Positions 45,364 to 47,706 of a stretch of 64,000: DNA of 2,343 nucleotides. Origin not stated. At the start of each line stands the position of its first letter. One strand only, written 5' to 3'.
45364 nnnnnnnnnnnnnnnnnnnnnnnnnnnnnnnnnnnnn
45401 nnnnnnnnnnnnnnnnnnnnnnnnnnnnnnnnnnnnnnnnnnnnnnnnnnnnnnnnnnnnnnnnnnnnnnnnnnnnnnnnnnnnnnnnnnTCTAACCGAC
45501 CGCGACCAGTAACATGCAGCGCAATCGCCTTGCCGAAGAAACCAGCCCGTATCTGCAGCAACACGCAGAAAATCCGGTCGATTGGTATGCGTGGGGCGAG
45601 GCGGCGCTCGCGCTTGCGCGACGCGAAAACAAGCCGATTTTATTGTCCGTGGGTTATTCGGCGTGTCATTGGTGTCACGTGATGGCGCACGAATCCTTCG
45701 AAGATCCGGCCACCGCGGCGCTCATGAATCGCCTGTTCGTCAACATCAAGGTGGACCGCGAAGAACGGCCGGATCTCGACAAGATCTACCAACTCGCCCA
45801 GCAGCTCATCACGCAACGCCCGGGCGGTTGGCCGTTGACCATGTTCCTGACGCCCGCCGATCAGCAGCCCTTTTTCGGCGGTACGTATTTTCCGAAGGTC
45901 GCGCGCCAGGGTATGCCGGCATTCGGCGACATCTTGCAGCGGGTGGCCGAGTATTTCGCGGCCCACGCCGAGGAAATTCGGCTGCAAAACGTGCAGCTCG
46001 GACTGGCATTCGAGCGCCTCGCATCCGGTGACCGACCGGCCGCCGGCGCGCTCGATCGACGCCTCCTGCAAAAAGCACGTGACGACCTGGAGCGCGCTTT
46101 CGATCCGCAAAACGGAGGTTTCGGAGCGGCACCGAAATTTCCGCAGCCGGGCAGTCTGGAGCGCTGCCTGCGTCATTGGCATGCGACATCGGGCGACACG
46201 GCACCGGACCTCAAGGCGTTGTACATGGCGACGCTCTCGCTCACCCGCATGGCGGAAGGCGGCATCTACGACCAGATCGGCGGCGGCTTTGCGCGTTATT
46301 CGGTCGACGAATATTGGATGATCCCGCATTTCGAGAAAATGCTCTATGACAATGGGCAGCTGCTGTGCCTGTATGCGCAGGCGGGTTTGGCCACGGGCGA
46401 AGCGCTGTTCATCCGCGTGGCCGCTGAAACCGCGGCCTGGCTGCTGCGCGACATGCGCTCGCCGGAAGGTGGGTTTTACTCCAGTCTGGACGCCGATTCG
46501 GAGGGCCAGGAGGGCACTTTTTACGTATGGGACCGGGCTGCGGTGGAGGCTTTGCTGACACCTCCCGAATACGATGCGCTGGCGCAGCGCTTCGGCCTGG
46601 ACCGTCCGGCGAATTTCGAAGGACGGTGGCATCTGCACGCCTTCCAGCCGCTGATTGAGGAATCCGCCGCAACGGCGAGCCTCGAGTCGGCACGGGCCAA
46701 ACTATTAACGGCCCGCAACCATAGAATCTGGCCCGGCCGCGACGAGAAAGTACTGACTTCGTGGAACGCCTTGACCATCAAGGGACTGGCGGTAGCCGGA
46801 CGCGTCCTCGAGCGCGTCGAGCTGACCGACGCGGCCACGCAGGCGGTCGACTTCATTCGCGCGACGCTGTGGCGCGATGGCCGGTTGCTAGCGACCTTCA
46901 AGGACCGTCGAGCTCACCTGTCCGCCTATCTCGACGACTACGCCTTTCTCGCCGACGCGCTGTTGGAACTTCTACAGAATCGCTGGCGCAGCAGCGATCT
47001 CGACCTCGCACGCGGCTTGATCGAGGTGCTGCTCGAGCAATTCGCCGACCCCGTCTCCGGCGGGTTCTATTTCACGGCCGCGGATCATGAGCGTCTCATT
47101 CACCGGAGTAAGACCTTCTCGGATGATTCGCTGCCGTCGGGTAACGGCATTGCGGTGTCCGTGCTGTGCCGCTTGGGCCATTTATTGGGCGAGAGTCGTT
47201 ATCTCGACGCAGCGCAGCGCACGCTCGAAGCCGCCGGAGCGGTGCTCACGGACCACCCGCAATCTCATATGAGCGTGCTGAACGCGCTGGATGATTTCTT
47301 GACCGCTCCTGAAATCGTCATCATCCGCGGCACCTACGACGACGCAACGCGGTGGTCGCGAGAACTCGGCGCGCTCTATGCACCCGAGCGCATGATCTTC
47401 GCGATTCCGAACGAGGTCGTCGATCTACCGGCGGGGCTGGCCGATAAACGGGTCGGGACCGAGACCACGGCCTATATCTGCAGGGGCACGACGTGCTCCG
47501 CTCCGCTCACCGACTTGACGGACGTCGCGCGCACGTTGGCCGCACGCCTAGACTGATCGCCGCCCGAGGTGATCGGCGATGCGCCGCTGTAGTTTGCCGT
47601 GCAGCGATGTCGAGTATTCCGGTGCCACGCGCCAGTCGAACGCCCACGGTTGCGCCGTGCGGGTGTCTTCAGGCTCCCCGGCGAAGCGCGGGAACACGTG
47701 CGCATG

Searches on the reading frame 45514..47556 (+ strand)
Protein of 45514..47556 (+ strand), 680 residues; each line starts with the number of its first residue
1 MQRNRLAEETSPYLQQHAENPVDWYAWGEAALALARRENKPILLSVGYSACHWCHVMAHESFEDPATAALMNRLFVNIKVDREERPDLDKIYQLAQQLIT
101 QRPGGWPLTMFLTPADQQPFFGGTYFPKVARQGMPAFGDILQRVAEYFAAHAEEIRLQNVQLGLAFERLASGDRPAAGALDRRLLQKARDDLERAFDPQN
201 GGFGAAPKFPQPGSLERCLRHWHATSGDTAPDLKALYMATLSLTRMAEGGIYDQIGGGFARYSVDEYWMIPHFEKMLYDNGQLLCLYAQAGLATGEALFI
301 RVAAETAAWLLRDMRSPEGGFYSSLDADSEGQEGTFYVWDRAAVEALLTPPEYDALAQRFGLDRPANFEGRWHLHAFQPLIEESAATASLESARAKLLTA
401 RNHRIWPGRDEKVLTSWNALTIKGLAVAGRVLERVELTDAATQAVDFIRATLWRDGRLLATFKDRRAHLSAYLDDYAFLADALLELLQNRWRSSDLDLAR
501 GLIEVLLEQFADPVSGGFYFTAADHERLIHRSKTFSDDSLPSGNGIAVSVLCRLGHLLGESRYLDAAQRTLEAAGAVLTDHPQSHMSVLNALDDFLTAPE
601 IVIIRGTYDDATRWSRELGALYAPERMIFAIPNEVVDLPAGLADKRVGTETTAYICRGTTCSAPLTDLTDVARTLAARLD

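Call 75: find_homologous_proteins(query=window:45514-47556:+, max_evalue=1e-50)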
Query window:45514-47556:+ (680 aa): 8000 proteins with E <= 1e-50 among 8000 candidates; the best 120 are listed.
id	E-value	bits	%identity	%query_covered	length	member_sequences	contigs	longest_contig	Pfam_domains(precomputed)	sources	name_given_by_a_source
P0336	0.0e+0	1552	100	100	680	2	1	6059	PF03190.22,PF13899.13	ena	-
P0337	0.0e+0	1154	75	100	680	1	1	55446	PF03190.22,PF13899.13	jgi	jgi:uncharacterized protein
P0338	0.0e+0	1151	75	100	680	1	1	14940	PF03190.22,PF13899.13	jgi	jgi:uncharacterized protein YyaL (SSP411 family)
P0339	0.0e+0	1143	73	100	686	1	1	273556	PF03190.22,PF13899.13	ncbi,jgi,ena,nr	ncbi:MAG TPA: thioredoxin domain-containing protein [Steroidobacteraceae bacterium]|nr:thioredoxin d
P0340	0.0e+0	1142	73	100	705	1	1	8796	PF03190.22,PF13899.13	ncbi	-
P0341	0.0e+0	1142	74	100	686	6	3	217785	PF03190.22,PF13899.13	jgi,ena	jgi:hypothetical protein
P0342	0.0e+0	1141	74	99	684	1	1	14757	PF03190.22,PF13899.13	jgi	jgi:uncharacterized protein YyaL (SSP411 family)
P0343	0.0e+0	1140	73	100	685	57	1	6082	PF03190.22,PF13899.13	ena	-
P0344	0.0e+0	1139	74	99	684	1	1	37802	PF03190.22,PF13899.13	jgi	jgi:uncharacterized protein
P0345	0.0e+0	1137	72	100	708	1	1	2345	PF03190.22,PF13899.13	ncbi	-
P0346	0.0e+0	1134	73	99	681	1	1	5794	PF03190.22,PF13899.13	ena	-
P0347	0.0e+0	1133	73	100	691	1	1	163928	PF03190.22,PF13899.13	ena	-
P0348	0.0e+0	1133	73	100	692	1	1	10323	PF03190.22,PF13899.13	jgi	jgi:hypothetical protein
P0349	0.0e+0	1132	71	100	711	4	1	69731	PF03190.22,PF13899.13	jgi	jgi:uncharacterized protein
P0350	0.0e+0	1132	72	100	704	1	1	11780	PF03190.22,PF13899.13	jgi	jgi:uncharacterized protein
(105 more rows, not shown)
